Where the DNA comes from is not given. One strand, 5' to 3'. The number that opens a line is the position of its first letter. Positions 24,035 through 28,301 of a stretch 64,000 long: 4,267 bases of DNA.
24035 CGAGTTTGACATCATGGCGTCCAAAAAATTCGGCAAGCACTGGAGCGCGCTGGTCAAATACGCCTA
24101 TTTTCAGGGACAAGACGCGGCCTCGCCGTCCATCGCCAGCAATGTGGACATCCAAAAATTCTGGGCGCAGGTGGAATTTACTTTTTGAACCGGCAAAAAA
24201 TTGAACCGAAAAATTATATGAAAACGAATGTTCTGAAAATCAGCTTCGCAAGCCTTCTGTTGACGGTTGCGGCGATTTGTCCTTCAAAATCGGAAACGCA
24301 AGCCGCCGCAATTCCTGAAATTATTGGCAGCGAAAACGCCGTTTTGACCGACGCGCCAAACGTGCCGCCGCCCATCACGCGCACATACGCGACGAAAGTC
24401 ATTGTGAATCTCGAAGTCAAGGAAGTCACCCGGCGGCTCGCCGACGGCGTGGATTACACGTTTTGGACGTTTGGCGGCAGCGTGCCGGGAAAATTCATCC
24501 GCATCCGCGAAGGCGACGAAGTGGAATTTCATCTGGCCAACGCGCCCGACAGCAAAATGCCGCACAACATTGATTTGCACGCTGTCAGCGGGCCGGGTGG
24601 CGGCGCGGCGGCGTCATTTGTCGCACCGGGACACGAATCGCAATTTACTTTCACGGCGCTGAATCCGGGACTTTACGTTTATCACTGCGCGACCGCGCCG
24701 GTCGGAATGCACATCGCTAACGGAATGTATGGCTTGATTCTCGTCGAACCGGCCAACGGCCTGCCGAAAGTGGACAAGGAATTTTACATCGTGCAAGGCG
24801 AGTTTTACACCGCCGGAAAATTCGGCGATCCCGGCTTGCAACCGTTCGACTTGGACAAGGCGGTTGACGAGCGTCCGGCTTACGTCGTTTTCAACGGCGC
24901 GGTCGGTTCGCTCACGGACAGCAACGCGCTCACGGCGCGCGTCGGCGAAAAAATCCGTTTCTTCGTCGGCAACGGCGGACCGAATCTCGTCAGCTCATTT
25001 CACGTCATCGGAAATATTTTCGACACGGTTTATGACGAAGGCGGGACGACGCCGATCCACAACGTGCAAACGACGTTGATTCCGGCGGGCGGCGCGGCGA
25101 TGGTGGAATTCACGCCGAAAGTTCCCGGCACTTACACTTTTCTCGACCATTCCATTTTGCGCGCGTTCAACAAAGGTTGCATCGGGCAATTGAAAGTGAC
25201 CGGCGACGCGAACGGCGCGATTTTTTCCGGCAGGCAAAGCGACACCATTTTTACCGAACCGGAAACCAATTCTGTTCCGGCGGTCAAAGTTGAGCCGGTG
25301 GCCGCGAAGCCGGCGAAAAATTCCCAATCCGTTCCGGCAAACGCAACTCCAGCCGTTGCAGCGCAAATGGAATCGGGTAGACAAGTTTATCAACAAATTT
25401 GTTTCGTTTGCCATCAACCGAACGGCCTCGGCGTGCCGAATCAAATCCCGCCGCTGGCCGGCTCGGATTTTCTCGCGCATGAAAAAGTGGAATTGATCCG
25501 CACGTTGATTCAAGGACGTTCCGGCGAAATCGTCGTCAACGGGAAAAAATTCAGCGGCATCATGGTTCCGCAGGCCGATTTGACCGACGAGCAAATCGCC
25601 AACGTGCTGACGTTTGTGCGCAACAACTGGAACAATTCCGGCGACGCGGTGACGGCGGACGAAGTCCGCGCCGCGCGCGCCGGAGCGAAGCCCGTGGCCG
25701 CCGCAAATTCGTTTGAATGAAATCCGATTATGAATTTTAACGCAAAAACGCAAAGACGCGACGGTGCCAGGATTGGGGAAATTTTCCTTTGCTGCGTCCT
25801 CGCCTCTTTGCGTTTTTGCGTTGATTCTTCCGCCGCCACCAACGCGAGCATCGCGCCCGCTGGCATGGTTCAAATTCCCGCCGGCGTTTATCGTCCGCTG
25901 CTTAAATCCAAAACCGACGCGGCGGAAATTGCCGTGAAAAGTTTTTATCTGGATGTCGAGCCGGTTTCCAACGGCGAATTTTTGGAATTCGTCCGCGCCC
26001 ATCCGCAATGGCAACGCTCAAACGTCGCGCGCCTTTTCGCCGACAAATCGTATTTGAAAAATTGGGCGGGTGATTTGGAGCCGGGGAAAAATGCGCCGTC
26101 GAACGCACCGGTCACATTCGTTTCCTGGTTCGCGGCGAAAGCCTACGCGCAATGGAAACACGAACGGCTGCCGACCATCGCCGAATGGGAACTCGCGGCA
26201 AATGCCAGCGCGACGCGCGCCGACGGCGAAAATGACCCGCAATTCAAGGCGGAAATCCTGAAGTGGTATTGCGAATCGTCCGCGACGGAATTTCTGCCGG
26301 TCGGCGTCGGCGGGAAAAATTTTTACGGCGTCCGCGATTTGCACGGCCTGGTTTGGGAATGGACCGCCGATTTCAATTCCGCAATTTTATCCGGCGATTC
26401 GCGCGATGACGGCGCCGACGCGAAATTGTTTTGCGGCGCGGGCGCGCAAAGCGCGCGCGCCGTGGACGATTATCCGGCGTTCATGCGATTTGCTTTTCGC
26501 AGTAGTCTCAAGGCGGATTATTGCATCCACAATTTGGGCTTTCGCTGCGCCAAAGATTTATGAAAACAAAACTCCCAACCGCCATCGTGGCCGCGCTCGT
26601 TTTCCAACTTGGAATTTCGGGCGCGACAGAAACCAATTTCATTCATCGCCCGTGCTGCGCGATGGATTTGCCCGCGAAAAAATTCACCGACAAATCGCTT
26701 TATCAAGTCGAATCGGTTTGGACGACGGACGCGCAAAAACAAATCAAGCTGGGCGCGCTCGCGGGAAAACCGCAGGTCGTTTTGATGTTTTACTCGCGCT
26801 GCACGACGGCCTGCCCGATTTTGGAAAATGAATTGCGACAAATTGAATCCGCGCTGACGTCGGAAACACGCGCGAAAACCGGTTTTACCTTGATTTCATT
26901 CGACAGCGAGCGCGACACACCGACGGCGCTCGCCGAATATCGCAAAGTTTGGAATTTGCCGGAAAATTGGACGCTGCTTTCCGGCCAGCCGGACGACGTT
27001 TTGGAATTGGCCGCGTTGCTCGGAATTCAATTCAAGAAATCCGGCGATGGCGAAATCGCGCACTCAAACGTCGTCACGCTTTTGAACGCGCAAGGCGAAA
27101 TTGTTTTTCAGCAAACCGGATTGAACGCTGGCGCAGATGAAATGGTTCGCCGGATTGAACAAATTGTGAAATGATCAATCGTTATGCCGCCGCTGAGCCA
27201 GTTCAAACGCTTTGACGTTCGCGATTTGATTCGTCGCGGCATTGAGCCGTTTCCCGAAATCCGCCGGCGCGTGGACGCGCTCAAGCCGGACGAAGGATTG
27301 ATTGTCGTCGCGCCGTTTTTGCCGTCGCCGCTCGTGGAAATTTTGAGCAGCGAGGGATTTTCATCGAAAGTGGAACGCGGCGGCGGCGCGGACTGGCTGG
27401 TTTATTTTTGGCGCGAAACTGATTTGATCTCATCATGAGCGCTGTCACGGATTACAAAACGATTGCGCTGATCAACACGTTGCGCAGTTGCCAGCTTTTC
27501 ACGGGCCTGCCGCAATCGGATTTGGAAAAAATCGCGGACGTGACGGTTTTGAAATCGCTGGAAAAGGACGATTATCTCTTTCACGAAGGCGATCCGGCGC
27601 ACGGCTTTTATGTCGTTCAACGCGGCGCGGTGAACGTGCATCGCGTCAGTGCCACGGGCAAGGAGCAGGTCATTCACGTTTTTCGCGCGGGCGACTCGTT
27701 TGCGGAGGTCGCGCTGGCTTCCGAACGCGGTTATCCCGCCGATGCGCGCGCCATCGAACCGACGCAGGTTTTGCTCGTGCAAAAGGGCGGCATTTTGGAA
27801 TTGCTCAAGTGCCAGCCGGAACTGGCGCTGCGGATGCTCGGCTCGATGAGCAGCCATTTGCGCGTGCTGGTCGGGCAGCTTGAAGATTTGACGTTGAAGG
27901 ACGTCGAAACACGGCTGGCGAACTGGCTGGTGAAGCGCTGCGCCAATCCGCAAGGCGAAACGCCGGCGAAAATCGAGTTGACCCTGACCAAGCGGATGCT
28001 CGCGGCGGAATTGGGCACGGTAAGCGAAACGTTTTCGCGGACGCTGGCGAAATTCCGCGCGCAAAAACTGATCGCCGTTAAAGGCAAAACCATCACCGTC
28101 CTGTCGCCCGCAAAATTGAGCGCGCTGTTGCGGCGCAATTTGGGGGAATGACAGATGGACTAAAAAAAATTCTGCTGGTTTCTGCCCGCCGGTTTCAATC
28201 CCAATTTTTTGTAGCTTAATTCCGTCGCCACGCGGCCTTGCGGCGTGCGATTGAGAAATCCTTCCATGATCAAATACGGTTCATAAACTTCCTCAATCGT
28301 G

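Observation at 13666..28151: ~14.5-kb nitrite/NO island: qNOR, FeoAB, a DUF2249-rich operon, a cytochrome-c-fused NirK operon and a Dnr/NnrR-type regulator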

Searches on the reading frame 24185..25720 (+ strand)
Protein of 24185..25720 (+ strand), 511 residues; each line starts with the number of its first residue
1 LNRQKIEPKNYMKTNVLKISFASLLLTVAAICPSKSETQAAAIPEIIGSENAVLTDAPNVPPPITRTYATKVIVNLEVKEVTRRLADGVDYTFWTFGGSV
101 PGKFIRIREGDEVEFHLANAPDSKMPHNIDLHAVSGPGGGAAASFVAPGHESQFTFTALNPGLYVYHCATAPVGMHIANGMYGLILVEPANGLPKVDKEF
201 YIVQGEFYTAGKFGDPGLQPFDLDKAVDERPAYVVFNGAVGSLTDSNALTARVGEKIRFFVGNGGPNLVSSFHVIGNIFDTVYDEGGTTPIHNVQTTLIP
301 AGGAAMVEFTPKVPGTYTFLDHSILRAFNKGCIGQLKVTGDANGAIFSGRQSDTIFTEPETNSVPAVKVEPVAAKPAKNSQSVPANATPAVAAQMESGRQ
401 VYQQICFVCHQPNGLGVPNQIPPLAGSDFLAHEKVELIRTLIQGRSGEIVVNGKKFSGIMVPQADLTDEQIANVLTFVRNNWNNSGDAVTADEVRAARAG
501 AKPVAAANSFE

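Call 5: search_protein_families(library=pfam, proteins=[window:24185-25720:+], max_evalue=0.01)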
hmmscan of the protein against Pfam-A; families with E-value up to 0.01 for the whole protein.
window:24185-25720:+ (511 aa): 6 families
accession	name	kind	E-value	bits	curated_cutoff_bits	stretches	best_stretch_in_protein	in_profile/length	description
PF07732.21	Cu-oxidase_3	-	1e-11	45.4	21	1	78-190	2-117/119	Multicopper oxidase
PF07731.20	Cu-oxidase_2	-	9.2e-10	38.9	20.4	1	146-190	95-136/137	Multicopper oxidase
PF00034.26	Cytochrom_C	-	1.1e-08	36.7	21.3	1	396-482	2-90/90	Cytochrome c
PF13442.11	Cytochrome_CBB3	-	9.2e-08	32.7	27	1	393-478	1-68/68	Cytochrome C oxidase, cbb3-type, subunit III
PF00127.26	Copper-bind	-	4.3e-07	30.7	21.2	1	104-188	18-99/99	Copper binding proteins, plastocyanin/azurin family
PF13473.12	Cupredoxin_1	-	0.00036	21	27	0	105-170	37-94/104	Cupredoxin-like domain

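Call 12: search_protein_families(library=ncbifam, proteins=[window:24185-25720:+], max_evalue=0.01)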
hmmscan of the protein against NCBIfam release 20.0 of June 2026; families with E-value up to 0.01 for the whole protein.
window:24185-25720:+ (511 aa): 11 families
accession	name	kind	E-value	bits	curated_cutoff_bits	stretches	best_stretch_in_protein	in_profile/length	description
TIGR02376.1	Cu_nitrite_red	equivalog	1.5e-105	353.2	296.3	1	51-353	7-325/326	copper-containing nitrite reductase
TIGR01480.1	copper_res_A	subfamily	8.1e-08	31.2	478.95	1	75-203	49-177/593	copper resistance system multicopper oxidase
NF008205.1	PRK10965.1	equivalog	3.6e-06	26.1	525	1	51-190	25-166/529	multicopper oxidase CueO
TIGR03388.1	ascorbase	equivalog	7.4e-06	24.9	614.8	1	85-206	14-141/542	L-ascorbate oxidase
TIGR04246.1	nitrous_NosZ_Gp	equivalog_domain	1.4e-05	23.6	625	1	101-189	497-578/578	Sec-dependent nitrous-oxide reductase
NF050122.1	bc1_QcrC_actin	exception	0.00054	19.3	200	1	386-429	32-74/253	cytochrome bc1 complex diheme cytochrome c subunit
NF008135.0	PRK10883.1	equivalog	0.0015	17.1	581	1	76-190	50-166/471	cell division protein FtsP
TIGR02603.1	CxxCH_TIGR02603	domain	0.0026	17.8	68.15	0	394-427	2-34/134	putative heme-binding domain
NF045930.1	Cytc6PetJCyano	equivalog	0.0034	17.3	135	1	386-479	19-103/110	cytochrome c6 PetJ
TIGR00782.1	ccoP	equivalog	0.0044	16.4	179.95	1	393-482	105-193/285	cytochrome-c oxidase, cbb3-type subunit III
TIGR02657.1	amicyanin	equivalog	0.0088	16.4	110.2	0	105-172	13-74/83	amicyanin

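Call 14: find_encoding_contigs(protein=window:24185-25720:+, flank=10000, max_places=6)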
Protein window:24185-25720:+ (511 aa): no gene with exactly this product is on record in the collection.

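Call 15: find_encoding_contigs(protein=window:24218-25720:+, flank=10000, max_places=6)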
Protein window:24218-25720:+ (500 aa): no gene with exactly this product is on record in the collection.

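Call 39: search_solved_structures(query=window:24218-25720:+, max_evalue=1e-10, show_alignments=1)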
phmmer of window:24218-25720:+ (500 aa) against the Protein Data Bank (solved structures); distinct sequences matched with E-value up to 1e-10: 117 (the best 60 are shown).
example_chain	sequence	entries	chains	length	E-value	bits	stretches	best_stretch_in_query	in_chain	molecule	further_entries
6qq1_A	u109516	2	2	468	1.2e-179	601.3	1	40-495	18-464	Copper-containing nitrite reductase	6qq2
3ziy_A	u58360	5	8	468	2.8e-179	600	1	40-495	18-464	COPPER-CONTAINING NITRITE REDUCTASE | Nitrite reductase, copper-containing | Nitrite reductase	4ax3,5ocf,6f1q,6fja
7qq2_A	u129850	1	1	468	4.8e-179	599.3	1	40-495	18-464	Copper-containing nitrite reductase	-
6qpz_A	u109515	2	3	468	8.4e-179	598.5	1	40-495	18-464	Copper-containing nitrite reductase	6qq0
6qpv_A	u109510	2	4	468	1.3e-178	597.9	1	40-495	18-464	Copper-containing nitrite reductase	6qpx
5obo_A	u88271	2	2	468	1.6e-178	597.6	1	40-495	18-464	Nitrite reductase, copper-containing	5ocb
7r2u_A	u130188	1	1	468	1.6e-178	597.5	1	40-495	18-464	Copper-containing nitrite reductase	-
9fuh_A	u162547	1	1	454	1.7e-178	597.5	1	40-488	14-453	Copper-containing nitrite reductase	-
9fom_A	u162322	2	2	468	1.7e-178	597.4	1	40-495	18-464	Copper-containing nitrite reductase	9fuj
3zbm_A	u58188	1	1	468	2.3e-178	597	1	40-495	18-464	COPPER-CONTAINING NITRITE REDUCTASE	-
2yqb_A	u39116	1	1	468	3.4e-178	596.5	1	40-495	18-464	COPPER-CONTAINING NITRITE REDUCTASE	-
8qgf_A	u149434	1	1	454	4.4e-178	596.1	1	40-488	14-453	Copper-containing nitrite reductase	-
9fui_A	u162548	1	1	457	1e-177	594.9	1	40-488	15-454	Copper-containing nitrite reductase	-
9fuk_A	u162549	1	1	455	1.1e-177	594.8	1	40-488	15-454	Copper-containing nitrite reductase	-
2zoo_A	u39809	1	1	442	2.9e-172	576.9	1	38-486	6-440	Probable nitrite reductase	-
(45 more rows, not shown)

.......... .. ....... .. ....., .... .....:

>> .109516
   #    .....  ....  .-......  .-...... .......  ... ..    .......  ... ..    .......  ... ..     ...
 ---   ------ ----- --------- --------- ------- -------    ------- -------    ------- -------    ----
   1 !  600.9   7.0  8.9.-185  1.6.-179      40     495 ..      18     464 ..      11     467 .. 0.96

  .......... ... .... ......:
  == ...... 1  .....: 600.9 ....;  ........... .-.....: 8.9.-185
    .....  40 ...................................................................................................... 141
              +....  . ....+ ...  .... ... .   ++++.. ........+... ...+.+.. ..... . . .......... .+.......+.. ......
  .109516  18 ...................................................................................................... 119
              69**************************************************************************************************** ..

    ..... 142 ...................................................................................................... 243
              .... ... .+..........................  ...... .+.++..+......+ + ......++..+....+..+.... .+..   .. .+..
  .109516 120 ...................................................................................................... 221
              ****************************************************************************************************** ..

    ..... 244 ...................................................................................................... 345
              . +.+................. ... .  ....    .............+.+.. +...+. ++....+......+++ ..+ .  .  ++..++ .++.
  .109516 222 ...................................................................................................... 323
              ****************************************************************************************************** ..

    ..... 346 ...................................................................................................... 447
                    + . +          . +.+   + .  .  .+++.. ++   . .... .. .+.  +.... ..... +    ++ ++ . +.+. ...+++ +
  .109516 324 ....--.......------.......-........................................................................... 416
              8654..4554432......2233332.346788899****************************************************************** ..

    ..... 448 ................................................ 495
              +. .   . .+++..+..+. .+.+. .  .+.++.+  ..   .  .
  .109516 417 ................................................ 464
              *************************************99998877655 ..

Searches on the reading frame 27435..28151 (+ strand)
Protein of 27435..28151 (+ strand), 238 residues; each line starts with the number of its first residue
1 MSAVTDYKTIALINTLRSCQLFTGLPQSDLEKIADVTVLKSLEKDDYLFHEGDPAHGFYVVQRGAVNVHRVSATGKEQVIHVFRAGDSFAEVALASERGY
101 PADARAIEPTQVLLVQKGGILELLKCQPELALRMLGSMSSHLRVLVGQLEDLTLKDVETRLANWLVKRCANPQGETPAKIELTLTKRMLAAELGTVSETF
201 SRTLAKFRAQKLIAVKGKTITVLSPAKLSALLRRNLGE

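Call 5: search_protein_families(library=pfam, proteins=[window:27435-28151:+], max_evalue=0.01)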
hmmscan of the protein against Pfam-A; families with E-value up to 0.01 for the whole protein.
window:27435-28151:+ (238 aa): 2 families
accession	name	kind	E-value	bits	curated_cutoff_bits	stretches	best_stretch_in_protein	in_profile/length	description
PF00027.35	cNMP_binding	-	9.2e-22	77.3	27.5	1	40-125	2-87/89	Cyclic nucleotide-binding domain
PF13545.12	HTH_Crp_2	-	3.4e-16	59.4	27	1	160-231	2-70/70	Crp-like helix-turn-helix domain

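Call 13: search_protein_families(library=ncbifam, proteins=[window:27435-28151:+], max_evalue=0.01)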
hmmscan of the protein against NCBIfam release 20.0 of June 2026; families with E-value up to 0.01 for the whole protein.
window:27435-28151:+ (238 aa): 14 families
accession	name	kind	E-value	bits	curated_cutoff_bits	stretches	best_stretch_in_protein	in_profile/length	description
NF006901.0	PRK09392.1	equivalog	3.5e-28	98.5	211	1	14-233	7-222/236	transcriptional activator FtrB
NF008365.0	PRK11161.1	subfamily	1.7e-20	73.3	228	1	25-231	34-242/250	fumarate/nitrate reduction transcriptional regulator Fnr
NF008732.0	PRK11753.1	equivalog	6.5e-19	68.2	266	1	29-222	15-210/214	cAMP-activated global transcriptional regulator CRP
TIGR03697.1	NtcA_cyano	equivalog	2.2e-18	66.7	244.95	1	48-229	4-189/193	global nitrogen regulator NtcA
NF050806.1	TransRegFixKCaul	equivalog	1.6e-13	50.4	300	1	38-218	24-199/215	transcriptional regulator FixK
NF050815.1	TransActFtrBCaul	equivalog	1.1e-12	47.8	300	1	15-232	10-223/251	transcriptional activator FtrB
NF041163.2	encap_f2b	equivalog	1.2e-09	37.9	400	1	14-133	71-192/450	family 2B encapsulin nanocompartment shell protein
NF053664.1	TransRegPtrACyano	equivalog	5.5e-09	35.6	300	1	58-224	30-191/196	Crp/Fnr family transcriptional regulator PtrA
TIGR03896.1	cyc_nuc_ocin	subfamily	1.3e-06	28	161.05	1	21-140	145-264/317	bacteriocin-type transport-associated protein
NF058543.1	ActPatMycb56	equivalog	9.2e-06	24.7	460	1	20-136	2-116/317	acetyltransferase Pat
NF010499.0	PRK13918.1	equivalog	2.2e-05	24.1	274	1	52-213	27-182/205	CRP/FNR family transcriptional regulator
NF045989.1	TransRegFnrLRhodb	equivalog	3.6e-05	23.1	300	1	28-222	27-224/245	transcriptional regulator FnrL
NF052518.1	TransRegLdrP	equivalog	7.1e-05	22.9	300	1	40-224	2-180/195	transcriptional regulator LdrP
NF007707.0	PRK10402.1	subfamily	0.0009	18.9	180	1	32-115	26-109/226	transcriptional regulator YeiL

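Call 41: search_solved_structures(query=window:27435-28151:+, max_evalue=0.00001, show_alignments=0)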
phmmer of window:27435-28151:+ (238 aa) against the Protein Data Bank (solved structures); distinct sequences matched with E-value up to 0.00001: 88 (the best 60 are shown).
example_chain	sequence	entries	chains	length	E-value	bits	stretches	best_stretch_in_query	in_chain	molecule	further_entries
3dkw_A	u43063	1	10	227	2.1e-28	102.6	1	16-228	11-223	DNR protein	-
3h3z_A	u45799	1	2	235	5e-24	88.3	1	17-212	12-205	Cyclic nucleotide-binding protein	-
3fx3_A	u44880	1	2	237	5.1e-24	88.3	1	17-212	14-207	Cyclic nucleotide-binding protein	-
2xgx_A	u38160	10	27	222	3e-18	69.4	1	40-229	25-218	GLOBAL NITROGEN REGULATOR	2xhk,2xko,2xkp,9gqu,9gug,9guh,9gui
8h3v_X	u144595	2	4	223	3.8e-18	69.1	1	37-229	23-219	NtcA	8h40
3la2_A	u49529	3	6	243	4.9e-18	68.7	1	37-229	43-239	Global nitrogen regulator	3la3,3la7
9qlt_A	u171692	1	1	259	1e-17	67.6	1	19-226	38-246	FNR type regulator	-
9qly_A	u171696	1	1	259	1.3e-17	67.3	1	19-226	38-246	FNR type regulator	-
2z69_A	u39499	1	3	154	1.7e-17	67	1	16-155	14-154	DNR protein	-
8qto_A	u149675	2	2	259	2.4e-17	66.4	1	19-226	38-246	FNR type regulator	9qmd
9qll_A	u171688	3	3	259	2.6e-17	66.4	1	19-226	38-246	FNR type regulator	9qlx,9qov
5cvr_A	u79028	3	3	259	2.6e-17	66.4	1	19-226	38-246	FNR type regulator | FNR regulator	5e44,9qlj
9qmc_A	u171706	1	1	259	2.8e-17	66.2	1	21-226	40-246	FNR type regulator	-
4bh9_A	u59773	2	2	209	1.4e-16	64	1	45-223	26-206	cAMP-activated global transcriptional regulator CRP | CAMP RECEPTOR PROTEIN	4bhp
1hw5_A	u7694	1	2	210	3.3e-16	62.7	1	44-223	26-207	CATABOLITE GENE ACTIVATOR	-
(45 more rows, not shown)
